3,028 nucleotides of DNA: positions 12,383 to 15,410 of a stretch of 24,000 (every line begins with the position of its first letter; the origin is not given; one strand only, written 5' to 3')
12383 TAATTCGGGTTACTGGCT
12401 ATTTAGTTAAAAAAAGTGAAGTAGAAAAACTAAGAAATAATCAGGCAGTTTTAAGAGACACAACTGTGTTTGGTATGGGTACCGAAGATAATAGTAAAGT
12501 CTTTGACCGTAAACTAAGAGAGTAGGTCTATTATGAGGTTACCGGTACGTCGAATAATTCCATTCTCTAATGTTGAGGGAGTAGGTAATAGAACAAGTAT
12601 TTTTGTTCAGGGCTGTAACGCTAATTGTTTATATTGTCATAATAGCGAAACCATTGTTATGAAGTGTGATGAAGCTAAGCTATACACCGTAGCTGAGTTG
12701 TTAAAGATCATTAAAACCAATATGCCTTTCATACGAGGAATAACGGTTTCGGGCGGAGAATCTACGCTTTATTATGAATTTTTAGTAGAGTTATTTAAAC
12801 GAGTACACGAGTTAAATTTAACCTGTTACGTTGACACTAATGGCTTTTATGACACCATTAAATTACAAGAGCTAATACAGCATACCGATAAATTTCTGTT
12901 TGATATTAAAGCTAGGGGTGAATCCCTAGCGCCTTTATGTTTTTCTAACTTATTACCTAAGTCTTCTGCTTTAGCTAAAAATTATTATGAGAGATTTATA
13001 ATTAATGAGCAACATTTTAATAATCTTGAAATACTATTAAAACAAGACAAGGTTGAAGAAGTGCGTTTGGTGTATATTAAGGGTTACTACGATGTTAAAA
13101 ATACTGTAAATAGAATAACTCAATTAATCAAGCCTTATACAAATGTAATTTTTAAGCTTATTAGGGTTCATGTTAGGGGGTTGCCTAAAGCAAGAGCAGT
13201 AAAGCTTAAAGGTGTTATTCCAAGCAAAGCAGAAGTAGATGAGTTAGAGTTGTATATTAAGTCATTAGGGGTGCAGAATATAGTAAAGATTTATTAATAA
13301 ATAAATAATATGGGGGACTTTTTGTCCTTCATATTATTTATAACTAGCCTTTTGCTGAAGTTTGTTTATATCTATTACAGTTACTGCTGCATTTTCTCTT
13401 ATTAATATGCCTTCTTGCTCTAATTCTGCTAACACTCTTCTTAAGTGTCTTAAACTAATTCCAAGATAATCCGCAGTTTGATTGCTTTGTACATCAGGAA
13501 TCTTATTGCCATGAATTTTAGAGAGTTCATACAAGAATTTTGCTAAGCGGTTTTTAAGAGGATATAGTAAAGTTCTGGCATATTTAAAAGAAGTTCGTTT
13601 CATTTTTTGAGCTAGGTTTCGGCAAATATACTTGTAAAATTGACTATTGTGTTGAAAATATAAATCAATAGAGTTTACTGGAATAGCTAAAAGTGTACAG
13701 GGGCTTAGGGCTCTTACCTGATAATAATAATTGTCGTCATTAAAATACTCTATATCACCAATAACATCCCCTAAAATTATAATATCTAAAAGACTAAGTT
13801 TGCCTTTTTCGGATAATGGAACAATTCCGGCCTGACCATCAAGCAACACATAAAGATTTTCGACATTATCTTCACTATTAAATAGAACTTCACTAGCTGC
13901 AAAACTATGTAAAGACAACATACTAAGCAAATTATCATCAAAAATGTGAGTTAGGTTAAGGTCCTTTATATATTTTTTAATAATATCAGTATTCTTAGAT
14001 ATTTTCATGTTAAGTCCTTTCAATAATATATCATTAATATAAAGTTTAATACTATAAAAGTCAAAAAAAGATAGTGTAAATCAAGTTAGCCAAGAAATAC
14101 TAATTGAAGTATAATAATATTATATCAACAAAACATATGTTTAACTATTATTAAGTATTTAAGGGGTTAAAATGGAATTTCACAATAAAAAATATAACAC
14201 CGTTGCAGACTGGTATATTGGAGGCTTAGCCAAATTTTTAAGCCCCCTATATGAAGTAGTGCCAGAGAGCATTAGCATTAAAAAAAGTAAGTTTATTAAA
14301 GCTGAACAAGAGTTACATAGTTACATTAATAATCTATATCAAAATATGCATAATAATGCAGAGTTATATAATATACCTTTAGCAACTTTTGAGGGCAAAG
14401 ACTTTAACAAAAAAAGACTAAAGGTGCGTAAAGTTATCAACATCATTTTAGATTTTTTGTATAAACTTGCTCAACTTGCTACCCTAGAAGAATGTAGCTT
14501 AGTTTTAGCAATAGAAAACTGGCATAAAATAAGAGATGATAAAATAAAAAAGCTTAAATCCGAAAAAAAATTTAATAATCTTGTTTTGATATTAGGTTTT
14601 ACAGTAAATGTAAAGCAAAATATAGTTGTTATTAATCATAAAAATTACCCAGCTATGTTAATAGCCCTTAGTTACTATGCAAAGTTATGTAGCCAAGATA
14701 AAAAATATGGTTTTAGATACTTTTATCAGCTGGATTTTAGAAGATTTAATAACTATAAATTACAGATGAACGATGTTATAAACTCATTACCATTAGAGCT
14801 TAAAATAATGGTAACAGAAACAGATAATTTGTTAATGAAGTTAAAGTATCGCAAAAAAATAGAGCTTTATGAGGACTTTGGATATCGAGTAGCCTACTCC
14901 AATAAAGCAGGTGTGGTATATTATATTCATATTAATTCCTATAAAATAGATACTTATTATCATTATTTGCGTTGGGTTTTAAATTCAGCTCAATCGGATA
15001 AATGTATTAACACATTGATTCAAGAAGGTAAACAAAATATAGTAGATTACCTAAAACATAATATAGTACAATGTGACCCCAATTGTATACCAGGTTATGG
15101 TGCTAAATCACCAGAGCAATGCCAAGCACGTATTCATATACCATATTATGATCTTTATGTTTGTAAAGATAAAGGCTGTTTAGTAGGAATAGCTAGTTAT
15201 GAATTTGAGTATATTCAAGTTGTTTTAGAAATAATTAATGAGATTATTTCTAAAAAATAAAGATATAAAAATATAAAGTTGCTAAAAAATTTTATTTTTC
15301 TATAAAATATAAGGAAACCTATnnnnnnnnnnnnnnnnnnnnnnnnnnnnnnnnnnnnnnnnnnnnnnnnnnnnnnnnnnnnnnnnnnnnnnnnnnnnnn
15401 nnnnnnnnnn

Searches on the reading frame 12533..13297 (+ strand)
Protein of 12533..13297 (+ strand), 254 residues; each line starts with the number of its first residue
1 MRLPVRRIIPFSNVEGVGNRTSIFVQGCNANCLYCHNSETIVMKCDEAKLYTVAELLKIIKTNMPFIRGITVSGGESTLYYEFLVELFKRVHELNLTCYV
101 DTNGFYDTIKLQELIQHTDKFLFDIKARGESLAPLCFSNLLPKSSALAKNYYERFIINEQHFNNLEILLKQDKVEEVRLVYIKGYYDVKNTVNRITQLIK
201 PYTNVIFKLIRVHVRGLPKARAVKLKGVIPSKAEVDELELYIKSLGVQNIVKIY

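Call 4: search_protein_families(library=pfam, proteins=[window:12533-13297:+])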
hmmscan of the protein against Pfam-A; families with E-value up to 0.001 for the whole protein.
window:12533-13297:+ (254 aa): 2 families
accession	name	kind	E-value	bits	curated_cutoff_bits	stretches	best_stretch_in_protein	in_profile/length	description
PF13353.11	Fer4_12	-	7.9e-15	55.8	22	1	14-119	1-110/137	4Fe-4S single cluster domain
PF04055.27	Radical_SAM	-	1.9e-13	51.4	29.5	1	23-126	2-110/166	Radical SAM superfamily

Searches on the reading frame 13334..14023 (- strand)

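Call 4: search_protein_families(library=pfam, proteins=[window:13334-14023:-])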
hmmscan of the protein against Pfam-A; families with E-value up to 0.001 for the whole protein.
window:13334-14023:- (229 aa): 2 families
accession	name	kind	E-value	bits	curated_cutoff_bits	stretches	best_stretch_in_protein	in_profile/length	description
PF00027.35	cNMP_binding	-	2.5e-14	53.4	27.5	1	39-120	2-83/89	Cyclic nucleotide-binding domain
PF13545.12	HTH_Crp_2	-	1.2e-09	38.5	27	1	159-224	2-69/70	Crp-like helix-turn-helix domain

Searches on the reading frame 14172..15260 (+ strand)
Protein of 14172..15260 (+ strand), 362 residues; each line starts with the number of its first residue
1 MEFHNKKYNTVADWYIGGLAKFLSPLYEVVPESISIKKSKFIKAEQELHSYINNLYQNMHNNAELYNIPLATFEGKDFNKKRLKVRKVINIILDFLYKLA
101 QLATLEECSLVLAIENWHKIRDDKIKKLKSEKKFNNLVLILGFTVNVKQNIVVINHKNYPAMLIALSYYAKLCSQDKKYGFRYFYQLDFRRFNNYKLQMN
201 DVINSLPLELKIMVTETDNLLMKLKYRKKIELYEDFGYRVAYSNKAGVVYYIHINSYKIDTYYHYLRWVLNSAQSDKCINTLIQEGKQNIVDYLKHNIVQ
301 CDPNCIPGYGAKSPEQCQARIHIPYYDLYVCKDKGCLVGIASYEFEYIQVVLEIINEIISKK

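Call 4: search_protein_families(library=pfam, proteins=[window:14172-15260:+])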
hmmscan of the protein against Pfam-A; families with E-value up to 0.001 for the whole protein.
window:14172-15260:+ (362 aa): 0 families

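Call 5: search_protein_families(library=ncbifam, proteins=[window:14172-15260:+])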
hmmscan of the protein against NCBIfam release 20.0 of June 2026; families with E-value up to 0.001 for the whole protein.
window:14172-15260:+ (362 aa): 0 families

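Call 90: search_protein_families(library=ncbifam, proteins=[window:14172-15260:+], max_evalue=1)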
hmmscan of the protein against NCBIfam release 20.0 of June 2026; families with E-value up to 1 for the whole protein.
window:14172-15260:+ (362 aa): 1 family
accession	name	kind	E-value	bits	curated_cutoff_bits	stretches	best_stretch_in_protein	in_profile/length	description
NF002016.0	PRK00823.1-1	equivalog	0.0018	18.4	133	1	100-149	17-66/113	4a-hydroxytetrahydrobiopterin dehydratase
